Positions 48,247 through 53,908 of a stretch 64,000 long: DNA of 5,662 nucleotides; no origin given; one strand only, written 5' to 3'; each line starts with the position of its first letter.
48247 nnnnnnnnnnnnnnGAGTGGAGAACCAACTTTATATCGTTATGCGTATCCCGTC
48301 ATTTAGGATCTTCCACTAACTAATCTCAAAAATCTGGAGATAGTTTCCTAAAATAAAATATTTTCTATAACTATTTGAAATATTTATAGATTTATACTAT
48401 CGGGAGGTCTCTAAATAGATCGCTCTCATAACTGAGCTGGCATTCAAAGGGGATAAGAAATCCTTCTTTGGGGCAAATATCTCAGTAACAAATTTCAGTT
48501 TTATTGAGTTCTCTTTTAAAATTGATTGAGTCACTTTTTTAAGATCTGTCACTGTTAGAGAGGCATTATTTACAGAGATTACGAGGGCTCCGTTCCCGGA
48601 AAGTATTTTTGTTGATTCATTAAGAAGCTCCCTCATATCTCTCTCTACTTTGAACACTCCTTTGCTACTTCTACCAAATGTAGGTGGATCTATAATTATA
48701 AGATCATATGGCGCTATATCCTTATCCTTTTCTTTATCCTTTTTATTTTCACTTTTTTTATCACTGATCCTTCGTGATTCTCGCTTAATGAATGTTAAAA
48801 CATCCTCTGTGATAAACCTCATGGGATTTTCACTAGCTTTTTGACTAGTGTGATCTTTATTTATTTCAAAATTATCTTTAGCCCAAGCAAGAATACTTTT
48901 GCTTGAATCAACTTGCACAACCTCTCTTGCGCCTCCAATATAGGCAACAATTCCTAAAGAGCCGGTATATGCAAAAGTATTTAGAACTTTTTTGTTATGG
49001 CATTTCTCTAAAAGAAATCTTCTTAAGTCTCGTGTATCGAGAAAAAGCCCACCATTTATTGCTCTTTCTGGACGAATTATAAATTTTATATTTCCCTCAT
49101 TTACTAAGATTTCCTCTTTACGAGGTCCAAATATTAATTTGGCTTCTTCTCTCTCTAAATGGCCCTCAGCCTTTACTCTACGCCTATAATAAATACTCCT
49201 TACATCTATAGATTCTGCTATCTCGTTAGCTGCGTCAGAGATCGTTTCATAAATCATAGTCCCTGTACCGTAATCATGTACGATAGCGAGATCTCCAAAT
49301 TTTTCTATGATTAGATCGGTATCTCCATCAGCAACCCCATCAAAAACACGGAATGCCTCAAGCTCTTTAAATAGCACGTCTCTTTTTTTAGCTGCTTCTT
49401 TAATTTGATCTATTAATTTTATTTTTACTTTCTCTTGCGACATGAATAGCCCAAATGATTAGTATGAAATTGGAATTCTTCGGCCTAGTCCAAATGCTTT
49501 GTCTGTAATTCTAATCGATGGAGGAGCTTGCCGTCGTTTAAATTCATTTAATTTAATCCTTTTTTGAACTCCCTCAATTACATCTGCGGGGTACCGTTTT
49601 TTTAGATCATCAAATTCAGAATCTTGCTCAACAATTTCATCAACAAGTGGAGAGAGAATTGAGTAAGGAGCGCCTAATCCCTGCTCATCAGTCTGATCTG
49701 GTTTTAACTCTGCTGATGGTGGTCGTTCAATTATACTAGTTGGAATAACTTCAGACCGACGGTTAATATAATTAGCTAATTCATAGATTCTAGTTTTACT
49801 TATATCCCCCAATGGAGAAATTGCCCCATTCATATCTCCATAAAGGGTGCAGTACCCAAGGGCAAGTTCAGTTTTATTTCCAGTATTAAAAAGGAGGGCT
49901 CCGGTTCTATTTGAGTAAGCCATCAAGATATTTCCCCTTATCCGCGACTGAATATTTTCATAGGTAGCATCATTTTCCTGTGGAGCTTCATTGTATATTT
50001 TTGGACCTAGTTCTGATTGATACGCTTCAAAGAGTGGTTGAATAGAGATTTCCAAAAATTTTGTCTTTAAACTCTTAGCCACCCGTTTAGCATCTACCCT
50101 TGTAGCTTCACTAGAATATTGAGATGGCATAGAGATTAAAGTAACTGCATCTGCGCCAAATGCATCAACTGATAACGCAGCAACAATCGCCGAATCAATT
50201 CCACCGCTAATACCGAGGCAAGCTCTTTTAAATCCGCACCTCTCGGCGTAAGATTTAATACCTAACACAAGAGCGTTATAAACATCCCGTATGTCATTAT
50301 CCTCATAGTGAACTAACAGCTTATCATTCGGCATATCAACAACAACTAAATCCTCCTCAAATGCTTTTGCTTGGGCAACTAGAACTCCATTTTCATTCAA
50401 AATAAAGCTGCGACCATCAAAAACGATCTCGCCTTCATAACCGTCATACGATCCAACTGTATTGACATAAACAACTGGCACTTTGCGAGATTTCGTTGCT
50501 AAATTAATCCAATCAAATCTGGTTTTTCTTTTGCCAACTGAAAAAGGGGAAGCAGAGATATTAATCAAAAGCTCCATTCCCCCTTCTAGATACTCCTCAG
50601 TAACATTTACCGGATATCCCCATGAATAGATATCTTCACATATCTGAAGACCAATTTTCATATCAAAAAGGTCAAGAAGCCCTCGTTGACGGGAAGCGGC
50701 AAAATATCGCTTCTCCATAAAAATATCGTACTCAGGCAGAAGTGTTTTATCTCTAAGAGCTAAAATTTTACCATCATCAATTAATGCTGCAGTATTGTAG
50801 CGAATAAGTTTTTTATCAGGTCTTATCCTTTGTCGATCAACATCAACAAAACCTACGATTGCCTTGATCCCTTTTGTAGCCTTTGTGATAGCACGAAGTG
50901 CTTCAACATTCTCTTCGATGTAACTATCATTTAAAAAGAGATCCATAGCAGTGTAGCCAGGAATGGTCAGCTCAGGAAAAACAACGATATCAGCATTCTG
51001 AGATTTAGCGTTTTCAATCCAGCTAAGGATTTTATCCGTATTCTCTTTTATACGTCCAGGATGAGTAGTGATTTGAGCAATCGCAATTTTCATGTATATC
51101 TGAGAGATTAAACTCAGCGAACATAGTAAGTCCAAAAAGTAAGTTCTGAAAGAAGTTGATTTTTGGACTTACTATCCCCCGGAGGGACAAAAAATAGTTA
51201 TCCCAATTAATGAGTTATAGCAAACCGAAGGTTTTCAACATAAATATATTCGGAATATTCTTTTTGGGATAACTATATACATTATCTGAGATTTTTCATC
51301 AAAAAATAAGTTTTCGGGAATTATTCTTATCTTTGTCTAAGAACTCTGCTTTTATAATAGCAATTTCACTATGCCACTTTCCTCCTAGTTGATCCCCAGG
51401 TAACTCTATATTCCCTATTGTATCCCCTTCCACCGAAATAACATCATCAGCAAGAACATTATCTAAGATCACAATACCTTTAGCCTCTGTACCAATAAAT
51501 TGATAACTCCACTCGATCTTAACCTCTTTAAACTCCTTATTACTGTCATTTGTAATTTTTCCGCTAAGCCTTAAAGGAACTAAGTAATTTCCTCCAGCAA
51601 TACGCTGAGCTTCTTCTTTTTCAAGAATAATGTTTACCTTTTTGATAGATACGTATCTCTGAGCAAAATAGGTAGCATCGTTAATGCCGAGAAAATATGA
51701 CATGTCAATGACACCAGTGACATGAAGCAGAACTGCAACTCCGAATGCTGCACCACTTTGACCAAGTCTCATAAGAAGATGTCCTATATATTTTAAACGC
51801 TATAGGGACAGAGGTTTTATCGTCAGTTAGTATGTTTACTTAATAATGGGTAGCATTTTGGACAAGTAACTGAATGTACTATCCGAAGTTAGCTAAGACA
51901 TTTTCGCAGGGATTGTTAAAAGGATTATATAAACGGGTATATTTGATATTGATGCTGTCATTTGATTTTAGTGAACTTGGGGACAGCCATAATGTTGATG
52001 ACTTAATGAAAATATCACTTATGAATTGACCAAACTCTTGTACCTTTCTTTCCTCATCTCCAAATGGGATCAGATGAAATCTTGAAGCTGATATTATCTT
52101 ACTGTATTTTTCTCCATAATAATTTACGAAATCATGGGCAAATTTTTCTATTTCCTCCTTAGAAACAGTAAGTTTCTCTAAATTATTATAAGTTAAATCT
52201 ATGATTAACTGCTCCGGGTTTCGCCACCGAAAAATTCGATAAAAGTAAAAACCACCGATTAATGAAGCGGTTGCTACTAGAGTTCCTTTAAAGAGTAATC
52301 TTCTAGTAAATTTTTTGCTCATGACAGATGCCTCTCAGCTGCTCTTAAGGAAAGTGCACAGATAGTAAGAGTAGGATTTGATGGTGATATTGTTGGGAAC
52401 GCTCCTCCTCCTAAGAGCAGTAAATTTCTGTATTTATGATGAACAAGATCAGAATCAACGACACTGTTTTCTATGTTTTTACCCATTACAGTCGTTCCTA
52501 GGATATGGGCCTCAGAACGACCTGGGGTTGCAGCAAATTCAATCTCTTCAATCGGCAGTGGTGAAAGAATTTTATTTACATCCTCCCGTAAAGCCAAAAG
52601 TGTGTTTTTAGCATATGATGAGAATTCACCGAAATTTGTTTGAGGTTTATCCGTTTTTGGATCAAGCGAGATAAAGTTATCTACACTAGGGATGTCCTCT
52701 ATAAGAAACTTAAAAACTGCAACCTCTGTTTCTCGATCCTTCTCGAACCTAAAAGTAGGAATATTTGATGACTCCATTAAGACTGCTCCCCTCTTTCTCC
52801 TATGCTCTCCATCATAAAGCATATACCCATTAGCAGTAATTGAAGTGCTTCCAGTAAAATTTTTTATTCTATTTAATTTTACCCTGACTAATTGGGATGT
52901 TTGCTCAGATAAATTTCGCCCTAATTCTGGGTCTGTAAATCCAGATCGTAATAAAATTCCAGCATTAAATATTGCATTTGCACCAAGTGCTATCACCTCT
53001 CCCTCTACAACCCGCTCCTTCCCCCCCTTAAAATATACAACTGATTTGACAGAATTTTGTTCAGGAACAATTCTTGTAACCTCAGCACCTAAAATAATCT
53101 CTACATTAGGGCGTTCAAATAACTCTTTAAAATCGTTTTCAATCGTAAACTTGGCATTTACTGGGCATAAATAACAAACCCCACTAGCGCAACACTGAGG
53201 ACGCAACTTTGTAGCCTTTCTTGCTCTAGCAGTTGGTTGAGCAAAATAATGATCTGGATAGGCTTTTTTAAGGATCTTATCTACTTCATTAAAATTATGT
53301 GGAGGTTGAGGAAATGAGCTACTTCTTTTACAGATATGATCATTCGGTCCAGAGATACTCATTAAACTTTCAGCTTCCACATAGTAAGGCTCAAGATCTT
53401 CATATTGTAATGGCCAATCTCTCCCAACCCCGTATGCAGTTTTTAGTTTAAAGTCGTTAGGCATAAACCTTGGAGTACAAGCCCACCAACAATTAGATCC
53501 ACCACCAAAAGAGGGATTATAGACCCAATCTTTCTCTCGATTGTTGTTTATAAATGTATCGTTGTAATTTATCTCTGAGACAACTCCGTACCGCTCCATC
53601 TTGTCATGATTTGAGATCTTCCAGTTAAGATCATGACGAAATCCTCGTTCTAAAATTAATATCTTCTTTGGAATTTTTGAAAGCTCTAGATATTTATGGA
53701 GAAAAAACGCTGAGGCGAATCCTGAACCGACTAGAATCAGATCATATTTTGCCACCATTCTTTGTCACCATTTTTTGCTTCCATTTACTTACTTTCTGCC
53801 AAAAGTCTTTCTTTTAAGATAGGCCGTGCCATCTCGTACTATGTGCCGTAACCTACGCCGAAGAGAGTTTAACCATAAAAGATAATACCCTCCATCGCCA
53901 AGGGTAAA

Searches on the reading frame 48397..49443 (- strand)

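Call 64: search_protein_families(library=pfam, proteins=[window:48397-49443:-], max_evalue=0.001)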
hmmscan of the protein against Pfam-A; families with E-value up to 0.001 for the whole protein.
window:48397-49443:- (348 aa): 2 families
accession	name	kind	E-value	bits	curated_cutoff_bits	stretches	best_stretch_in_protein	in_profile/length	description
PF10672.15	Methyltrans_SAM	-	1.6e-25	90.4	27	2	100-199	74-173/286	S-adenosylmethionine-dependent methyltransferase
PF03602.21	Cons_hypoth95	-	4.9e-06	26.8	24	0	146-198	38-90/182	Conserved hypothetical protein 95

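Call 65: search_protein_families(library=ncbifam, proteins=[window:48397-49443:-], max_evalue=1e-20)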
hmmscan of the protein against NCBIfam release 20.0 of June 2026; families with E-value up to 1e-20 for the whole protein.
window:48397-49443:- (348 aa): 4 families
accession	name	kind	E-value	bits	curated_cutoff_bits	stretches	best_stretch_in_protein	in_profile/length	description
NF008748.0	PRK11783.1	equivalog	4.3e-39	134.3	466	1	26-304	416-671/704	bifunctional 23S rRNA (guanine(2069)-N(7))-methyltransferase RlmK/23S rRNA (guanine(2445)-N(2))-methyltransferase RlmL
NF033380.1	Rlm_2499C5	equivalog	7.3e-24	84.2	650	1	13-345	81-389/391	23S rRNA (cytosine(2499)-C(5))-methyltransferase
NF053718.1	23SC1962Mtase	equivalog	1.7e-22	79.7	575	0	6-197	67-257/383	23S rRNA (cytosine(1962)-C(5))-methyltransferase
NF011707.0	PRK15128.1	equivalog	6.6e-22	77.9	712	1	11-303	80-351/396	23S rRNA (cytosine(1962)-C(5))-methyltransferase RlmI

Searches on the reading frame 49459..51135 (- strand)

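Call 37: search_protein_families(library=pfam, proteins=[window:49459-51135:-], max_evalue=0.00001)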
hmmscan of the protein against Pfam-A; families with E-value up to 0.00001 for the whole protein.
window:49459-51135:- (558 aa): 2 families
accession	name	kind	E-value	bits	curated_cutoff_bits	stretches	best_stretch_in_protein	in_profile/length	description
PF02540.23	NAD_synthase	-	5.2e-68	229.2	21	1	286-537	2-242/242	NAD synthase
PF00795.27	CN_hydrolase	-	5.3e-26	91.9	23.2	1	16-269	1-247/256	Carbon-nitrogen hydrolase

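Call 65: search_protein_families(library=ncbifam, proteins=[window:49459-51135:-], max_evalue=1e-20)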
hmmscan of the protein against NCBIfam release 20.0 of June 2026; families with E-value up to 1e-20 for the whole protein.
window:49459-51135:- (558 aa): 5 families
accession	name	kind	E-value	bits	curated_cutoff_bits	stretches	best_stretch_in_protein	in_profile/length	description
NF010588.0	PRK13981.1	equivalog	2e-169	564.5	479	1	14-557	4-539/546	NAD+ synthase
NF002730.0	PRK02628.1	equivalog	6e-64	216.4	473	2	9-262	7-268/677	NAD(+) synthase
NF010587.0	PRK13980.1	equivalog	4.9e-62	209.5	255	1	277-545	6-262/267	NAD+ synthase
TIGR00552.1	nadE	equivalog_domain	1.4e-60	204.7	63.65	1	293-541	13-244/251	NAD(+) synthase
NF002048.0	PRK00876.1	subfamily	1.3e-23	83.4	313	0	303-372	38-107/330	NAD(+) synthase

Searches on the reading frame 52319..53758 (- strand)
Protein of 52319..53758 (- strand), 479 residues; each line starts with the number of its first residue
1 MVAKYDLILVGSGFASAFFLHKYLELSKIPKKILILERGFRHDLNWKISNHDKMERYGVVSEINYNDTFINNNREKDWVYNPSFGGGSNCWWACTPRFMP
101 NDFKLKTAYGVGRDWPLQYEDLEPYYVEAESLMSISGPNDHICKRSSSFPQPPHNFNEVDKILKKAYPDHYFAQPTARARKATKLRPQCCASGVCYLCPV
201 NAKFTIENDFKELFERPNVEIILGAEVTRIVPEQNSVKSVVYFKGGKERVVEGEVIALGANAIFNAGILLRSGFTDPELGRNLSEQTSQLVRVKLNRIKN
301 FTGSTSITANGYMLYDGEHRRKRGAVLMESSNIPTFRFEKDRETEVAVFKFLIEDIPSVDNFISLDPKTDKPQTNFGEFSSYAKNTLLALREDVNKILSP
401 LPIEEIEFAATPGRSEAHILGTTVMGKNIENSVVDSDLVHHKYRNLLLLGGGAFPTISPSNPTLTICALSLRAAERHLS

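Call 37: search_protein_families(library=pfam, proteins=[window:52319-53758:-], max_evalue=0.00001)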
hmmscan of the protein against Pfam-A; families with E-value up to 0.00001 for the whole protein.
window:52319-53758:- (479 aa): 2 families
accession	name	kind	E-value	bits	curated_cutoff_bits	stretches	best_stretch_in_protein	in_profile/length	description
PF05199.19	GMC_oxred_C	-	1.6e-11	45.3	24.6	1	409-469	78-138/139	GMC oxidoreductase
PF00732.25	GMC_oxred_N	-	2.1e-07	31.4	23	1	188-286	113-216/218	GMC oxidoreductase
